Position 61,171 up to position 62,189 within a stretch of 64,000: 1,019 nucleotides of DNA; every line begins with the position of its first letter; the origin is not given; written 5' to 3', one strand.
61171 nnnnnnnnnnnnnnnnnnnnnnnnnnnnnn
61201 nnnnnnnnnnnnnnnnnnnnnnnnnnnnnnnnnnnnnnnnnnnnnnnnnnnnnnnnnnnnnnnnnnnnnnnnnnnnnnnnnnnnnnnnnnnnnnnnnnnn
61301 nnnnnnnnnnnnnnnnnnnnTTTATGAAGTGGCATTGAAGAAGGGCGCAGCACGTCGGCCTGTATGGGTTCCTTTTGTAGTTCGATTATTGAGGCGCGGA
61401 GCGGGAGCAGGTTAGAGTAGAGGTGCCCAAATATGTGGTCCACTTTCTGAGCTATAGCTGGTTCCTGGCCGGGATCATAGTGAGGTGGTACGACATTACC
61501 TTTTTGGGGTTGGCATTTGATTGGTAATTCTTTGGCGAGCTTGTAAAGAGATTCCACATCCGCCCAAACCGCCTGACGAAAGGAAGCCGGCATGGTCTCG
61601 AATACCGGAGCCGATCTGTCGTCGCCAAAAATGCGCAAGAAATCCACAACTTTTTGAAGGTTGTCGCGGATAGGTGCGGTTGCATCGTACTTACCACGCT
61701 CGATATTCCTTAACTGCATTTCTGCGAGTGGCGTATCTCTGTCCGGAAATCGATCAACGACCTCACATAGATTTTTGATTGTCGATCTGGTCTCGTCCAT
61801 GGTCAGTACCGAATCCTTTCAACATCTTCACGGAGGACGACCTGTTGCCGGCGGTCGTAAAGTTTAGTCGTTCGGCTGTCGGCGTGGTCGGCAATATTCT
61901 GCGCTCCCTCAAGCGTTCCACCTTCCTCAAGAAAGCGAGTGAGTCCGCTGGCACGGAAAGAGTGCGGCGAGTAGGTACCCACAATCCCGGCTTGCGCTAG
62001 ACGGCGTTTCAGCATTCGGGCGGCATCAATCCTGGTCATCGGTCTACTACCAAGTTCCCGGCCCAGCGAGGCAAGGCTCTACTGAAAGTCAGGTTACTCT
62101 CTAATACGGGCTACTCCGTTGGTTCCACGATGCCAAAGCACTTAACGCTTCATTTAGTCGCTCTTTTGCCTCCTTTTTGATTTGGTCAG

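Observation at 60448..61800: Integrase-adjacent three-domain TIR protein with none of the known TIR-system partners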

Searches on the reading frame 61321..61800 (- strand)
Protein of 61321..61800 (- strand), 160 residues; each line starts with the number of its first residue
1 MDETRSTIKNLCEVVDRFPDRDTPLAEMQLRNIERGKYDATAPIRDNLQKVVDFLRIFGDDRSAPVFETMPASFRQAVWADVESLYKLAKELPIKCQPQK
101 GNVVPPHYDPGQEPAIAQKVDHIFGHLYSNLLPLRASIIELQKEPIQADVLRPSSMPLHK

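Call 22: search_protein_families(library=pfam, proteins=[window:61321-61800:-], max_evalue=10)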
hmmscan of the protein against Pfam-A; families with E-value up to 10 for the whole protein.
seq(160 aa): 0 families

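Call 32: search_protein_representatives(protein=window:61327-61800:-)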
Query: 158 residues. Proteins with E-value up to 0.001 (for the whole library): 26; up to 1e-10: 22; up to 1e-30: 3. The best 26 are listed.
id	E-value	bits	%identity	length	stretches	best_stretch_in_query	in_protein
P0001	5.0e-100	348.2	100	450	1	1-158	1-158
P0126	1.6e-35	138.8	50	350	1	2-149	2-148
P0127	2.0e-33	131.9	61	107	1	1-107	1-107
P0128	2.5e-24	102.4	43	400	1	3-145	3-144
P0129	1.2e-23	100.1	39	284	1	4-140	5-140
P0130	1.1e-20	90.5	40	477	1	2-135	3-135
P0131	1.3e-20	90.3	40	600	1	7-133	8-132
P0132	4.3e-20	88.6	40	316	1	2-134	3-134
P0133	7.3e-20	87.9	42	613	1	5-134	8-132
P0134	2.2e-19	86.3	38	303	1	5-138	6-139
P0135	8.6e-18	81.2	37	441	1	4-136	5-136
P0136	3.2e-17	79.3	45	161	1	7-118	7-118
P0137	3.4e-17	79.2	37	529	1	2-137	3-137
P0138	4.5e-16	75.6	36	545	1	8-147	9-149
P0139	2.6e-15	73.1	37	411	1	2-136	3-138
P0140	6.5e-15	71.8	37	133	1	30-148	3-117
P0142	5.0e-12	62.4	35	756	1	6-131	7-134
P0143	1.2e-11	61.2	33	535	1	7-137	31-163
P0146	2.1e-11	60.4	35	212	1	7-131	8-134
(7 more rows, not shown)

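Call 33: search_protein_families(library=pfam, proteins=[P0126, P0128, P0129, P0130, P0131, P0132, P0133, P0134, P0135, P0137], max_evalue=0.01)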
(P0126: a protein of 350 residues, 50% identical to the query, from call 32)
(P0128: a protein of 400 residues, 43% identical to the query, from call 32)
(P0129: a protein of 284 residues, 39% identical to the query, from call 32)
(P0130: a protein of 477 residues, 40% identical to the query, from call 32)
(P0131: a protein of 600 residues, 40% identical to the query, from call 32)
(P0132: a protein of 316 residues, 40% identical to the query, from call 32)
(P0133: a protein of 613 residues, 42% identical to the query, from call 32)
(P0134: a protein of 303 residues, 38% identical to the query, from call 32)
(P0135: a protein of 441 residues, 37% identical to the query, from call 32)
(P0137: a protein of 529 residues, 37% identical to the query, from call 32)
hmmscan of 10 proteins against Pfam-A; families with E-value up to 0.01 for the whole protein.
P0126 (350 aa): 2 families
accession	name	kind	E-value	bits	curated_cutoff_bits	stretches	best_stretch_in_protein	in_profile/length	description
PF13676.11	TIR_2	-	1.4e-13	51.9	28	1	177-273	8-101/122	TIR domain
PF01582.25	TIR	-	2.5e-05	24.6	21.3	1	173-251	9-88/179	TIR domain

P0128 (400 aa): 1 family
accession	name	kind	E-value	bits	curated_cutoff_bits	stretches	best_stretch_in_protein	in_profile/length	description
PF10137.14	CAP12-PCTIR_TIR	-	6.4e-37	126.6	24.7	1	255-375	1-118/119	CAP12/Pycsar effector protein, TIR domain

P0129 (284 aa): 0 families

P0130 (477 aa): 3 families
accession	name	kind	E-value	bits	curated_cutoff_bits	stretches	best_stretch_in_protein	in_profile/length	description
PF13676.11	TIR_2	-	1.7e-11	45.1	28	1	191-293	12-109/122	TIR domain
PF01582.25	TIR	-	0.0011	19.2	21.3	1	207-310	30-131/179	TIR domain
PF08937.16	ThsB_TIR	-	0.0018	19.1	21.2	1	173-264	1-86/100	Thoeris protein ThsB, TIR-like domain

P0131 (600 aa): 1 family
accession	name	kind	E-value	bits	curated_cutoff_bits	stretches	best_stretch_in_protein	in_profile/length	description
PF03781.23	FGE-sulfatase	-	5.5e-16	59.4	23.3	1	441-553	68-190/255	Sulfatase-modifying factor enzyme 1-like domain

P0132 (316 aa): 2 families
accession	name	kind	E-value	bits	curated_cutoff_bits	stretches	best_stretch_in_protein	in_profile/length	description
PF12146.15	Hydrolase_4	-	2.3e-05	24.3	27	1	172-291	4-127/239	Serine aminopeptidase, S33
PF10230.15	LIDHydrolase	-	0.0097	16.1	27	0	220-299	64-137/262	Lipid-droplet associated hydrolase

P0133 (613 aa): 2 families
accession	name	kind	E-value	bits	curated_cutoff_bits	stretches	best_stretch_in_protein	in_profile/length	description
PF03734.19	YkuD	-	1.2e-11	45.9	23.4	1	476-609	4-146/146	L,D-transpeptidase catalytic domain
PF12146.15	Hydrolase_4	-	0.0048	16.7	27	0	169-279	4-114/239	Serine aminopeptidase, S33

P0134 (303 aa): 1 family
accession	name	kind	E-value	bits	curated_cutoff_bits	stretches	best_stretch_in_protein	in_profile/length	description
PF04326.19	SLFN_AlbA_2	-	1.6e-19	71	25.3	1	154-289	1-118/118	Schlafen, AlbA_2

P0135 (441 aa): 0 families

P0137 (529 aa): 1 family
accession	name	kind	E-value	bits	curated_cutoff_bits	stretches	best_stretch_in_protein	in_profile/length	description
PF12146.15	Hydrolase_4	-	3.9e-05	23.5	27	1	171-290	3-126/239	Serine aminopeptidase, S33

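Call 34: search_protein_families(library=pfam, proteins=[P0138, P0139, P0142, P0143, P0146, P0136, P0140], max_evalue=0.01)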
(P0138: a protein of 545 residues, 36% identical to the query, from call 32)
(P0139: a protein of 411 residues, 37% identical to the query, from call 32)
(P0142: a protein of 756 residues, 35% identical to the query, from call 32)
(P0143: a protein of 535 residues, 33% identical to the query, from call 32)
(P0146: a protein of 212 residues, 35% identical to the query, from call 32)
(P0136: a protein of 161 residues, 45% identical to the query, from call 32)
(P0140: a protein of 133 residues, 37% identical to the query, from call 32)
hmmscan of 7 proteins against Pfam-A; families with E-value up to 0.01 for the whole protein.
P0138 (545 aa): 1 family
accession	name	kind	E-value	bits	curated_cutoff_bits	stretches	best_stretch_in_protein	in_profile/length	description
PF00561.26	Abhydrolase_1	-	0.004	17.3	25.8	1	236-297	55-114/245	alpha/beta hydrolase fold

P0139 (411 aa): 0 families

P0142 (756 aa): 0 families

P0143 (535 aa): 1 family
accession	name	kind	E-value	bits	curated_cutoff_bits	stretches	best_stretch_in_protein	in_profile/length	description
PF00561.26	Abhydrolase_1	-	0.00065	19.9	25.8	1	241-303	54-114/245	alpha/beta hydrolase fold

P0146 (212 aa): 0 families

P0136 (161 aa): 1 family
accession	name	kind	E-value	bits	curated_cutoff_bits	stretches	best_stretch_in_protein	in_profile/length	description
PF02616.19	SMC_ScpA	-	0.005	17.3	24.6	1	16-136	66-179/232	Segregation and condensation protein ScpA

P0140 (133 aa): 0 families

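Call 42: find_related_loci(query=A4, collection=genome_contigs, flank=8000)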
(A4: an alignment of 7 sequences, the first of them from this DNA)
Query A4 (150 aa) in genome_contigs; peptide patterns used: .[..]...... (x = any residue, [..] = any of these).
32 stretches matched a pattern, but none encodes a relative of the query by tblastn (E <= 1e-3).

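Call 43: find_related_loci(query=A4, collection=metagenome_contigs, flank=8000)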
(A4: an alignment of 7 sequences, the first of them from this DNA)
Query A4 (150 aa) in metagenome_contigs; peptide patterns used: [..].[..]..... (x = any residue, [..] = any of these).
115 stretches matched a pattern; 8 encode a relative of the query (tblastn E <= 1e-3); 8 distinct loci.
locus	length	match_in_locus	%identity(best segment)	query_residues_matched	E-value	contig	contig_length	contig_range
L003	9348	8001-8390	56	1-131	2e-45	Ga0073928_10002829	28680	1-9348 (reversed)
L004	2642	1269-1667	37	2-135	1e-25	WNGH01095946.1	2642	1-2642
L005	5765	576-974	37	2-135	1e-25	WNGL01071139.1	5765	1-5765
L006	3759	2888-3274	37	18-145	4e-24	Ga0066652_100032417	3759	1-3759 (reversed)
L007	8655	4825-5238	37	2-134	1e-22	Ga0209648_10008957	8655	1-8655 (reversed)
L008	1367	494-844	35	18-135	3e-20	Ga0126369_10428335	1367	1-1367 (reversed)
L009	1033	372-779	31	5-145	5e-19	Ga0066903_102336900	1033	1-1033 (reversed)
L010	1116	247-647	33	2-136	2e-19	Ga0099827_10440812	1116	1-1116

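Call 49: find_homologous_proteins(query=A3, max_evalue=0.001)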
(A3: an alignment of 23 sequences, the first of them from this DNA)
Query A3 (23 sequences) (150 aa, profile of the alignment): 4 proteins with E <= 0.001 among 3443 candidates.
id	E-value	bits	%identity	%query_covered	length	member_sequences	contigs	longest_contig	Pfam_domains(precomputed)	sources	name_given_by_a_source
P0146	9.7e-43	164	33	84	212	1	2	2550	-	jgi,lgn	jgi:hypothetical protein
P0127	2.0e-36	143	61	71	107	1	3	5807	-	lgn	-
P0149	2.7e-32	130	29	57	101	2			-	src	-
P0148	7.9e-28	116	38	59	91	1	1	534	-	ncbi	-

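Call 53: search_protein_families(library=padloc, proteins=[P0126, P0128, P0134, L003:7261-7917:+], max_evalue=0.001)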
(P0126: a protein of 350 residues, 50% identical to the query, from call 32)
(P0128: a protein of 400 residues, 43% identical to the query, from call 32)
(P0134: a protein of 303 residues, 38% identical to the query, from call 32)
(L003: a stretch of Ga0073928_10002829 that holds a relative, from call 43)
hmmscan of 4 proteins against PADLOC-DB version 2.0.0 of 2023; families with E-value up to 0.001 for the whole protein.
P0126 (350 aa): 2 families
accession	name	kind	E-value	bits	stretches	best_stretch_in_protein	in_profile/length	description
PDLC03957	bSEFIR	-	6.6e-08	30.8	1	139-231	21-106/412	-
PDLC05062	PDC-S66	-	4.8e-06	24.2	1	173-252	157-235/282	-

P0128 (400 aa): 9 families
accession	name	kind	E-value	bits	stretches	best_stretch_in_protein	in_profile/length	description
PDLC05005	PDC-S35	-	1.6e-67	226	1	239-400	104-262/264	-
PDLC05007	PDC-S35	-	2.2e-65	219.1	1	243-400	123-277/278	-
PDLC05004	PDC-S35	-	2.3e-60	202.5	1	242-399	108-263/265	-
PDLC05006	PDC-S35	-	2.8e-50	168.9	1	236-399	65-230/231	-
PDLC05003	PDC-S35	-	3.3e-45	152.5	1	241-400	77-240/245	-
PDLC00731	Effector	-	5.5e-13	46.5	1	292-389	195-288/306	TIR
PDLC00729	Effector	-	1.7e-10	38.8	1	293-378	45-126/310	TIR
PDLC00732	Effector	-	1.3e-09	35.4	1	292-376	191-273/301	TIR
PDLC02371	PycTIR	-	2.8e-09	34.7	1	291-385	190-268/288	-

P0134 (303 aa): 0 families

L003:7261-7917:+ (218 aa): 8 families
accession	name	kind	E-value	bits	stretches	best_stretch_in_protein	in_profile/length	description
PDLC00389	SduA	-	8.3e-20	69.7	1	49-213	221-373/383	DUF4263 domain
PDLC00386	SduA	-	1.5e-16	58.7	1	73-149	114-190/268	DUF4263 domain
PDLC00398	SduA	-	4.5e-16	57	1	34-145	18-138/289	DUF4263 domain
PDLC00378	SduA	-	3.1e-15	54.4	1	45-149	15-126/287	DUF4263 domain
PDLC00395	SduA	-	1.9e-12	45.5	1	45-146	12-113/212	DUF4263 domain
PDLC00396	SduA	-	5e-12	43.7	1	31-195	29-196/230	DUF4263 domain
PDLC00397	SduA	-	1e-10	39.7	1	44-190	39-195/227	DUF4263 domain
PDLC00404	SduA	-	0.00026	17.9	1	79-147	312-381/457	DUF4263 domain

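Call 54: search_protein_families(library=pfam, proteins=[L003:7261-7917:+, L007:4798-6486:+, L003:6277-7239:+, P0135, P0139, P0142, P0129, L005:570-1892:+, L008:431-1321:+], max_evalue=0.01)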
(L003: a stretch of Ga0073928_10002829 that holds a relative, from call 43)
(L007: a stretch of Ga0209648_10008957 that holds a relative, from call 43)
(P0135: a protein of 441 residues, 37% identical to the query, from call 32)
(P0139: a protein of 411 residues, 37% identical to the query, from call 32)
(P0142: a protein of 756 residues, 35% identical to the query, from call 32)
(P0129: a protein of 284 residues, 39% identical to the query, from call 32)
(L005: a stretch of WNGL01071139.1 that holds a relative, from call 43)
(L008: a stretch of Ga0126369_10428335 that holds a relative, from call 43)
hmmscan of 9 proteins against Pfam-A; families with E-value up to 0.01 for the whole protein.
L003:7261-7917:+ (218 aa): 1 family
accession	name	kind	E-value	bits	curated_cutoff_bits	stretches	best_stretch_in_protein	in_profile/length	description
PF14082.12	SduA_C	-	5.3e-12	46.6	27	1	53-193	2-148/159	Shedu protein SduA, C-terminal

L007:4798-6486:+ (562 aa): 1 family
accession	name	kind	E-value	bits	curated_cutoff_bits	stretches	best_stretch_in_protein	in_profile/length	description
PF00211.25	Guanylate_cyc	-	1.8e-07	31.4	21.9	1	172-326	11-173/183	Adenylate and Guanylate cyclase catalytic domain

L003:6277-7239:+ (320 aa): 3 families
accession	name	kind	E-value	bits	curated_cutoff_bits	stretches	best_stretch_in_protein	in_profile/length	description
PF00589.27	Phage_integrase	-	3.4e-19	69.7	27.1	1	134-306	5-168/172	Phage integrase family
PF02899.23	Phage_int_SAM_1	-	1.8e-05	25.4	22.3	1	42-107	16-83/83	Phage integrase, N-terminal SAM-like domain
PF13495.12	Phage_int_SAM_4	-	3.5e-05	24.5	27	1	31-105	5-80/85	Phage integrase, N-terminal SAM-like domain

P0135 (441 aa): 0 families

P0139 (411 aa): 0 families

P0142 (756 aa): 0 families

P0129 (284 aa): 0 families

L005:570-1892:+ (441 aa): 0 families

L008:431-1321:+ (297 aa): 2 families
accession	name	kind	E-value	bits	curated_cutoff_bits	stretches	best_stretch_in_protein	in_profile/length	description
PF13676.11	TIR_2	-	8.8e-16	58.9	28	1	168-290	1-121/122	TIR domain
PF01582.25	TIR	-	0.0035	17.6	21.3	1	166-259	2-93/179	TIR domain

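Call 66: search_solved_structures(query=A3, max_evalue=10)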
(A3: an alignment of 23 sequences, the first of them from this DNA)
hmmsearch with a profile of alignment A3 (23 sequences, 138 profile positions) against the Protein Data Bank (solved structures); distinct sequences matched with E-value up to 10: 15.
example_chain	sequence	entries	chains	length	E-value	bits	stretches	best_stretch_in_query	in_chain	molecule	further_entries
4on9_A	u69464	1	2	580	0.21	15.2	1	10-92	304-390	Probable ATP-dependent RNA helicase DDX58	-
5e3h_A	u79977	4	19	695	0.3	14.7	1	11-92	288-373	Probable ATP-dependent RNA helicase DDX58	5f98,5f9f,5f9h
4ay2_A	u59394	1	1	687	0.3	14.7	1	11-92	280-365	PROBABLE ATP-DEPENDENT RNA HELICASE DDX58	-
3zd6_A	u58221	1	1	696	0.3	14.7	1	11-92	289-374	PROBABLE ATP-DEPENDENT RNA HELICASE DDX58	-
6kyv_B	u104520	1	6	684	0.3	14.7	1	11-92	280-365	Probable ATP-dependent RNA helicase DDX58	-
2ykg_A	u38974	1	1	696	0.3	14.7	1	11-92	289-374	PROBABLE ATP-DEPENDENT RNA HELICASE DDX58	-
3hjl_A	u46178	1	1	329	0.31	14.7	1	50-90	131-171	Flagellar motor switch protein fliG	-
7jl1_A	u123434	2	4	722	0.31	14.7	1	11-92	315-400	Antiviral innate immune response receptor RIG-I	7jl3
2lse_A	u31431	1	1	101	0.32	14.7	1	52-91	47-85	Four Helix Bundle Protein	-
4bpb_A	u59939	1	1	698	0.32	14.7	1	11-92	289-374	PROBABLE ATP-DEPENDENT RNA HELICASE DDX58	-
6gpg_A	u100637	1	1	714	0.33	14.6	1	11-92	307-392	Probable ATP-dependent RNA helicase DDX58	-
3zd7_A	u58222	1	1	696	0.46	14.1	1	11-92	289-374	PROBABLE ATP-DEPENDENT RNA HELICASE DDX58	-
8scz_A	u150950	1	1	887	0.47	14.1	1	11-92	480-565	Antiviral innate immune response receptor RIG-I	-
7tnx_A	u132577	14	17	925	0.48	14.1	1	11-92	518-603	Antiviral innate immune response receptor RIG-I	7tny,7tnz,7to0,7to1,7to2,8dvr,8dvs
9ku4_B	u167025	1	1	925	0.48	14.1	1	11-92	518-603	Antiviral innate immune response receptor RIG-I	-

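Call 73: predict_structure(alignment_id=A3)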
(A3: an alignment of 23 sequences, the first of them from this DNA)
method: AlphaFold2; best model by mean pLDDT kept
length: 150 residues; sequences in the alignment: 23
mean_pLDDT: 88.4   pTM: 0.81
mean pLDDT of the five models: 88.4, 87.8, 87.8, 84.5, 83.6
residues with pLDDT >= 90: 99; 70-90: 37; 50-70: 13; < 50: 1
segments of 3 or more residues with pLDDT < 50: none
pLDDT, mean of each block of 10 residues (from residue 1): 88 95 93 92 95 93 86 92 96 88 67 90 95 89 65
secondary structure, 60 per line:
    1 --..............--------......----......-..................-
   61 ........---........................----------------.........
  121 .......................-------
elements in order: H3-16 H25-30 H35-40 H42-59 H61-68 H72-95 H112-143

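Call 77: fold_search(model_id=the predicted structure, library=pdb)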
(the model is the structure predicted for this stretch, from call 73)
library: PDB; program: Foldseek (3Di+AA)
matches with E <= 10: 84; with E <= 0.001: 0
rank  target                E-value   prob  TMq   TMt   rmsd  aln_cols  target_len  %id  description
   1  8snb_6Q               1.3e+00  0.44  0.39  0.32  31.3       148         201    7  atomic model of sea urchin sperm doublet microtubule (48-nm periodicity) (released 2023-06-28)
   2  6elz_b                1.9e+00  0.12  0.24  0.13  10.0       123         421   10  State E (TAP-Flag-Ytm1 E80A) - Visualizing the assembly pathway of nucleolar pre-60S ribosomes (released 2017-12-27)
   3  9cc9_G                2.1e+00  0.07  0.21  0.06  13.3       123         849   14  Dodecameric state of the NRC4 resistosome (released 2024-09-11)
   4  8fl0_SR               2.8e+00  0.10  0.24  0.10  18.2       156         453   10  Human nucleolar pre-60S ribosomal subunit (State H) (released 2023-07-12)
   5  8esq_b                3.0e+00  0.13  0.27  0.14  10.0       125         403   12  Ytm1 associated nascent 60S ribosome State 2 (released 2022-11-30)
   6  7xgg_A                3.0e+00  0.08  0.26  0.25  12.8       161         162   15  Crystal structure of BCL-xL in complex with computationally designed inhibitor protein (released 2022-07-20)
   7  8qfs_A                3.1e+00  0.09  0.27  0.05  16.0       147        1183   12  Cryo-EM structure of SidH from Legionella pneumophila (released 2023-10-11)
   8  9cc9_A                3.3e+00  0.12  0.26  0.07  13.4       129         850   13  Dodecameric state of the NRC4 resistosome (released 2024-09-11)
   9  8dt0_A                3.3e+00  0.09  0.26  0.28  10.2       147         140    9  Scaffolding protein functional sites using deep learning (released 2022-08-10)
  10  2e87                  3.4e+00  0.09  0.26  0.13  17.0       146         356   10  Crystal structure of hypothetical GTP-binding protein PH1320 from Pyrococcus horikoshii OT3, in complex with GDP (released 2007-07-24)
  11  7ohw_b                3.6e+00  0.13  0.29  0.20   6.4        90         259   10  Nog1-TAP associated immature ribosomal particles from S. cerevisiae after rpL25 expression shut down, population B (released 2021-11-03)
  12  8pv1_CH               3.6e+00  0.10  0.26  0.10   9.7       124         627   11  Chaetomium thermophilum pre-60S State 6 - pre-5S rotation - L1 intermediate - composite structure (released 2023-11-15)
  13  8i9w_CH               4.0e+00  0.10  0.27  0.12   9.7       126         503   13  Cryo-EM structure of a Chaetomium thermophilum pre-60S ribosomal subunit - Dbp10-3 (released 2023-05-17)
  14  7of1_b                4.0e+00  0.08  0.25  0.12   9.8       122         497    9  Nog1-TAP associated immature ribosomal particle population A from S. cerevisiae (released 2021-11-03)
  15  8etc_b                4.0e+00  0.08  0.23  0.10  17.1       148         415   11  Fkbp39 associated nascent 60S ribosome State 4 (released 2022-11-30)
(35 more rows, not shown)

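Call 98: find_related_loci(query=A4, collection=viral_contigs, flank=6000)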
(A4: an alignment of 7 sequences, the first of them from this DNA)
Query A4 (150 aa) in viral_contigs; peptide patterns used: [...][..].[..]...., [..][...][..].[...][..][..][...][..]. (x = any residue, [..] = any of these).
53 stretches matched a pattern, but none encodes a relative of the query by tblastn (E <= 1e-3).

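Call 99: find_related_loci(query=L003:6277-7239:+, collection=viral_contigs, flank=6000)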
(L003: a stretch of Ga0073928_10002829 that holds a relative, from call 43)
Query L003:6277-7239:+ (320 aa) in viral_contigs; peptide patterns used: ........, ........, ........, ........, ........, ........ (x = any residue, [..] = any of these).
7 stretches matched a pattern, but none encodes a relative of the query by tblastn (E <= 1e-3).

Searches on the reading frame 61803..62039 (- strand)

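Call 3: search_protein_families(library=pfam, proteins=[window:61803-62039:-], max_evalue=1)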
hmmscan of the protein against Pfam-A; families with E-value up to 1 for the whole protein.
window:61803-62039:- (78 aa): 1 family
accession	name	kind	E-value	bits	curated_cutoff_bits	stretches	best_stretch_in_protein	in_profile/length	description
PF00589.27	Phage_integrase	-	2.4e-08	34.4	27.1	1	1-64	105-168/172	Phage integrase family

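Call 5: search_protein_families(library=ncbifam, proteins=[window:61803-62039:-], max_evalue=1)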
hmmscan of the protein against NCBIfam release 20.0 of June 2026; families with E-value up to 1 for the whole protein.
window:61803-62039:- (78 aa): 7 families
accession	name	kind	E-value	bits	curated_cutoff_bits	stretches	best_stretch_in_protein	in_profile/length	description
TIGR02225.1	recomb_XerD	equivalog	3.9e-08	33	329.6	1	1-73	211-283/290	site-specific tyrosine recombinase XerD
NF040815.2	recomb_XerA_Arch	equivalog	5.2e-07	29.5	220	1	7-67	197-257/263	site-specific tyrosine recombinase/integron integrase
NF001399.0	PRK00283.1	subfamily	6.2e-07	28.9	279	1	1-73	219-292/300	tyrosine recombinase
TIGR02249.1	integrase_gron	subfamily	2.8e-06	26.9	265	1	7-62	243-298/315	integron integrase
TIGR02224.1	recomb_XerC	equivalog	2.8e-06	26.9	335.15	1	7-63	220-276/295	tyrosine recombinase XerC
NF011946.0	PRK15417.1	equivalog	1.3e-05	24.6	435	1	7-67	258-318/337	integron integrase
NF002331.0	PRK01287.1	subfamily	0.0032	16.5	371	1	7-63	254-311/365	site-specific tyrosine recombinase XerC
